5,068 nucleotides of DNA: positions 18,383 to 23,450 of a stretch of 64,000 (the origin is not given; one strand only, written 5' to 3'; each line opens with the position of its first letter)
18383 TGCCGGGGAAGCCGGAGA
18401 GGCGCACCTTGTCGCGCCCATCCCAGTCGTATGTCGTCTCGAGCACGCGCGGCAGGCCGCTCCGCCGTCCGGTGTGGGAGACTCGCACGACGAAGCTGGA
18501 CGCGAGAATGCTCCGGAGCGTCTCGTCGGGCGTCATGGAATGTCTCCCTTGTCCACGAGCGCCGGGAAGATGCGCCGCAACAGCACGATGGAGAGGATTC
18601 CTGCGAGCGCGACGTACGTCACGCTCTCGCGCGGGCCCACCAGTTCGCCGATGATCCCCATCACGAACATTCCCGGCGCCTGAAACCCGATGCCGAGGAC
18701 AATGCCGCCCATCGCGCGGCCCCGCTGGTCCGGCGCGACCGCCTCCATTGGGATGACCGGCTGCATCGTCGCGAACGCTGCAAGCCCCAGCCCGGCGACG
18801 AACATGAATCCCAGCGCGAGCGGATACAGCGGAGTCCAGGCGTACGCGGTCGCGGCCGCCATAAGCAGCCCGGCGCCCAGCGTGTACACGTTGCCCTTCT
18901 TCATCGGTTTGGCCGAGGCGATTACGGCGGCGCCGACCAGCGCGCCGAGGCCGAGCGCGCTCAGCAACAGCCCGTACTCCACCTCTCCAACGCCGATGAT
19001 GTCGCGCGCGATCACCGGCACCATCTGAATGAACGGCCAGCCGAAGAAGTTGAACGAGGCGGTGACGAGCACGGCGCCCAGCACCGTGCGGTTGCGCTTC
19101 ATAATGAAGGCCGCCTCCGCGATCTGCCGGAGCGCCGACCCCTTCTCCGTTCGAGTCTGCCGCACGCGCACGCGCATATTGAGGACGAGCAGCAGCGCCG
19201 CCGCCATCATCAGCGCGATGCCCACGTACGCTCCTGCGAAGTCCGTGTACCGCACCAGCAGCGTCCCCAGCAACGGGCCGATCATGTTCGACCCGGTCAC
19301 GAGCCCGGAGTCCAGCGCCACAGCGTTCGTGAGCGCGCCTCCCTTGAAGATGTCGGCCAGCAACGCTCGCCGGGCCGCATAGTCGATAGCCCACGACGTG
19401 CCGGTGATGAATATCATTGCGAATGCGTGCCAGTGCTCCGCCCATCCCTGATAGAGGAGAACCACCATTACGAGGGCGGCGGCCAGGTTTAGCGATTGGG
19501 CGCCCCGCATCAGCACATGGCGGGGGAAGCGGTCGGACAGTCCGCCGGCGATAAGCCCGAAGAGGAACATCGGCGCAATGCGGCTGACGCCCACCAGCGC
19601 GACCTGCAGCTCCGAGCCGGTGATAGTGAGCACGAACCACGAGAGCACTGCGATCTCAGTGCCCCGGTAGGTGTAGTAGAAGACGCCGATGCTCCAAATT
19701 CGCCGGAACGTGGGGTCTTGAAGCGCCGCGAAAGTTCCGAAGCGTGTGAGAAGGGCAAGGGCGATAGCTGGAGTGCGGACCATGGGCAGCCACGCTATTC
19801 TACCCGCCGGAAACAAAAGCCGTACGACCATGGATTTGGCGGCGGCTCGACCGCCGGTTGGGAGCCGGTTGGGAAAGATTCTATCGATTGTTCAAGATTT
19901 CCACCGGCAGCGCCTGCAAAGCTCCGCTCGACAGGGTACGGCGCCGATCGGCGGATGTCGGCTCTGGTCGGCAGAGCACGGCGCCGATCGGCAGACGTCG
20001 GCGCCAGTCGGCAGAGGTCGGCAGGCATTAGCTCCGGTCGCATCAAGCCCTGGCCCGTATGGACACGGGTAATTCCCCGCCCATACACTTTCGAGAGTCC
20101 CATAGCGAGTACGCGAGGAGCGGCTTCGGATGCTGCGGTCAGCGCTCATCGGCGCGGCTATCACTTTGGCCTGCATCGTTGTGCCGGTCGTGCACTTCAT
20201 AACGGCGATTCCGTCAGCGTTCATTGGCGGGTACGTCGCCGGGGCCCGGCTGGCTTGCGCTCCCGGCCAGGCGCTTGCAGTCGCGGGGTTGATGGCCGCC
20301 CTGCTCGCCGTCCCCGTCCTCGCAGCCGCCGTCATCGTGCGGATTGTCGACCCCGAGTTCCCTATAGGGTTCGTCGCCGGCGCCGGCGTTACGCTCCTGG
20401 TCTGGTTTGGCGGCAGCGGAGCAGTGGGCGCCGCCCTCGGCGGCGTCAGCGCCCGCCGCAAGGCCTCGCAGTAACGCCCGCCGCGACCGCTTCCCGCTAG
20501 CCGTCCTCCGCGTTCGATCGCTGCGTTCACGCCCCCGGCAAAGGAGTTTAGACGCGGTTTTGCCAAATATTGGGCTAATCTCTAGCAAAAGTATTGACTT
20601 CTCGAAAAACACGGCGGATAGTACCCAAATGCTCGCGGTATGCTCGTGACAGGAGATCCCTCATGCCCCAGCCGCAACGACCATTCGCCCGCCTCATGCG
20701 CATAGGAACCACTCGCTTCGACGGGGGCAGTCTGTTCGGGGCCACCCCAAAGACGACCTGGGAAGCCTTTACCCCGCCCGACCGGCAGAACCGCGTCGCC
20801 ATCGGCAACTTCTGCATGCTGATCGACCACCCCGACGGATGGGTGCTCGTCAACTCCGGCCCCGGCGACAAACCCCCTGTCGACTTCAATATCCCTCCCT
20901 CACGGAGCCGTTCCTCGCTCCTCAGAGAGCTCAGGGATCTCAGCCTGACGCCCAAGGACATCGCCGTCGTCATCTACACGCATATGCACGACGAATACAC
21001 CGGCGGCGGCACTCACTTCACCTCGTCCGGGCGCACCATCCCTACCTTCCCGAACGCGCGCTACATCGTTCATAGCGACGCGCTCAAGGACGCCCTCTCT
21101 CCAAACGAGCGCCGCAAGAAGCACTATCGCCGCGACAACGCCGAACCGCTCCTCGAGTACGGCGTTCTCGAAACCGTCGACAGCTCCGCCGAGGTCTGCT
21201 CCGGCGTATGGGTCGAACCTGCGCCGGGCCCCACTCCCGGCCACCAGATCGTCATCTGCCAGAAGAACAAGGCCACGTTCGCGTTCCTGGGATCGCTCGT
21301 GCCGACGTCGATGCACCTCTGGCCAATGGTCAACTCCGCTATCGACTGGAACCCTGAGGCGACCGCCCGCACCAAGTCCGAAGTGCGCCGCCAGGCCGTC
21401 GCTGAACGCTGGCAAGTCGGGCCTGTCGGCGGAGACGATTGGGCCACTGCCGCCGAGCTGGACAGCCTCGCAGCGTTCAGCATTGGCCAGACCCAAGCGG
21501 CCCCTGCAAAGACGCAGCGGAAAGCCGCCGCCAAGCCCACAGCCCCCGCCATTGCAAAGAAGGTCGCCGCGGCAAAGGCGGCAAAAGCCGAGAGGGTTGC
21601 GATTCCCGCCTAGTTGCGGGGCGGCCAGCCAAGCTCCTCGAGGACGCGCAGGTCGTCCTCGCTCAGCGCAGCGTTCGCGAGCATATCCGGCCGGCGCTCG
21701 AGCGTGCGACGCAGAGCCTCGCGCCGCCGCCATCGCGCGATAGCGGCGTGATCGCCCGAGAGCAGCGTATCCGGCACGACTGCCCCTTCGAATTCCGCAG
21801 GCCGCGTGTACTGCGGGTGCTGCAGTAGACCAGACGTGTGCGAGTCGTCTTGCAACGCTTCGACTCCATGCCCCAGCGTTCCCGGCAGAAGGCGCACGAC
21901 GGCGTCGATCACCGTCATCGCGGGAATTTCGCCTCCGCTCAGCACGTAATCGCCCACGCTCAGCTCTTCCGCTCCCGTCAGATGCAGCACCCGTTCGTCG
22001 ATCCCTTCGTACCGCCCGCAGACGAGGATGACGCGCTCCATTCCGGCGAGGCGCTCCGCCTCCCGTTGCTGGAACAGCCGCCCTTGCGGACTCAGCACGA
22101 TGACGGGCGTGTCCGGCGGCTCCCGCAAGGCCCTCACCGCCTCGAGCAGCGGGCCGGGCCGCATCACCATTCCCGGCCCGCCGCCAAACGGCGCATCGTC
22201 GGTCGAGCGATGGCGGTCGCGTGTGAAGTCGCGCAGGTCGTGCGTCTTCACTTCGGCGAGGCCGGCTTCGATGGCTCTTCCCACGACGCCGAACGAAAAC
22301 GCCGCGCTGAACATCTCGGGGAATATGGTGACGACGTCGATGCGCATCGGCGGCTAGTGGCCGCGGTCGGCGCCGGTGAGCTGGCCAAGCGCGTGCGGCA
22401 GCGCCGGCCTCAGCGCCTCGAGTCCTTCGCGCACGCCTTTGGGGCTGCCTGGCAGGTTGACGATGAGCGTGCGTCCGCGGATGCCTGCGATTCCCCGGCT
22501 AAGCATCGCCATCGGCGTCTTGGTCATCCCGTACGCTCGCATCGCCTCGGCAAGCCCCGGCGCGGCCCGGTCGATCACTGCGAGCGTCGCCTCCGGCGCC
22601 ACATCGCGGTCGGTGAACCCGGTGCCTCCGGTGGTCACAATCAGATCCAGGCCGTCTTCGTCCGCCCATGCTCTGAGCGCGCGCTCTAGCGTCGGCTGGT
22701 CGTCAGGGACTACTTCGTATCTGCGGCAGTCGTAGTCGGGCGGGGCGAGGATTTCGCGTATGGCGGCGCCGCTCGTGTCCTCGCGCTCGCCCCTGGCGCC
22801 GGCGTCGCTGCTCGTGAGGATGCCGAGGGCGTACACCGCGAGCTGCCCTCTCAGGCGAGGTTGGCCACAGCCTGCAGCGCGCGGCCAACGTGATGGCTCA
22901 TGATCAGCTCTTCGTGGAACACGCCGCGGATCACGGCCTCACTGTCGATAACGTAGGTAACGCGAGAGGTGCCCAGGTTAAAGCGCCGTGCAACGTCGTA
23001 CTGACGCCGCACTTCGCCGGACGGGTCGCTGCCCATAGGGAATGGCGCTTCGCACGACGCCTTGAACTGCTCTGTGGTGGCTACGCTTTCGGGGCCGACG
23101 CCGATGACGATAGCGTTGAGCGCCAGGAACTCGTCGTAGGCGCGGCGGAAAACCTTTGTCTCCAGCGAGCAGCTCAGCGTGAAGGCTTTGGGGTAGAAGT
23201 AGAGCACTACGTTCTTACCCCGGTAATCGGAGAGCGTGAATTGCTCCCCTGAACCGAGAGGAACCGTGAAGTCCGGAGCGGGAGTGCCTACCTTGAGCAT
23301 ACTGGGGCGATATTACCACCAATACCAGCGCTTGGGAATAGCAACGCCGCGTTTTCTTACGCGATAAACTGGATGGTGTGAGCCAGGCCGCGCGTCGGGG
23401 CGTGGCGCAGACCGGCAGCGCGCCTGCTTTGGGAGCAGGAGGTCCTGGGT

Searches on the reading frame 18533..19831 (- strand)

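Call 19: search_protein_families(library=pfam, proteins=[window:18533-19831:-], max_evalue=0.0001)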
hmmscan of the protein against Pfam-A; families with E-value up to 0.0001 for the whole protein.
window:18533-19831:- (432 aa): 2 families
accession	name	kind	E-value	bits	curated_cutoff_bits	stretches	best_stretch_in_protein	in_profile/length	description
PF05977.19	MFS_3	-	1.6e-28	99.9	27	1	32-416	2-388/524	Transmembrane secretion effector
PF07690.21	MFS_1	-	5.4e-28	98.3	33.4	2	46-377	2-335/347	Major Facilitator Superfamily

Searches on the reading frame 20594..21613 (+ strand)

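Call 19: search_protein_families(library=pfam, proteins=[window:20594-21613:+], max_evalue=0.0001)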
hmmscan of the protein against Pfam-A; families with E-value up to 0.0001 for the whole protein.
window:20594-21613:+ (339 aa): 1 family
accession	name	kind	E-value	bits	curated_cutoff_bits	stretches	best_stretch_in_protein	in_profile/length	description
PF00753.33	Lactamase_B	-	7.7e-09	36.2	22.7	1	73-239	7-154/196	Metallo-beta-lactamase superfamily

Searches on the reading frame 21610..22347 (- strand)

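Call 19: search_protein_families(library=pfam, proteins=[window:21610-22347:-], max_evalue=0.0001)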
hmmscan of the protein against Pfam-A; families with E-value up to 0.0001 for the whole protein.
window:21610-22347:- (245 aa): 1 family
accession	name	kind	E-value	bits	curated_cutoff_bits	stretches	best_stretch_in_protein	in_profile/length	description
PF01746.26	tRNA_m1G_MT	-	4.4e-58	196.7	27.3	1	23-220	2-195/195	tRNA (Guanine-1)-methyltransferase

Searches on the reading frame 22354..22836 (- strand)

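Call 19: search_protein_families(library=pfam, proteins=[window:22354-22836:-], max_evalue=0.0001)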
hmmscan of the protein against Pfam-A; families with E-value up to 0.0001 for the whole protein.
window:22354-22836:- (160 aa): 1 family
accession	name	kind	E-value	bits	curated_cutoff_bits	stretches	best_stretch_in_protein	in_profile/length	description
PF00994.29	MoCF_biosynth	-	3.5e-32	111.5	26.6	1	5-148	1-144/144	Probable molybdopterin binding domain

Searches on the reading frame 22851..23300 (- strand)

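Call 19: search_protein_families(library=pfam, proteins=[window:22851-23300:-], max_evalue=0.0001)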
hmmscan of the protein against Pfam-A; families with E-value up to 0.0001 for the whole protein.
window:22851-23300:- (149 aa): 2 families
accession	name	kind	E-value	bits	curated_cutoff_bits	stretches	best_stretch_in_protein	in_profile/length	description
PF00578.27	AhpC-TSA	-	1.4e-32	112.6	26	1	4-125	1-122/124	AhpC/TSA family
PF08534.16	Redoxin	-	3.1e-19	69.7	26.6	1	3-133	1-137/148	Redoxin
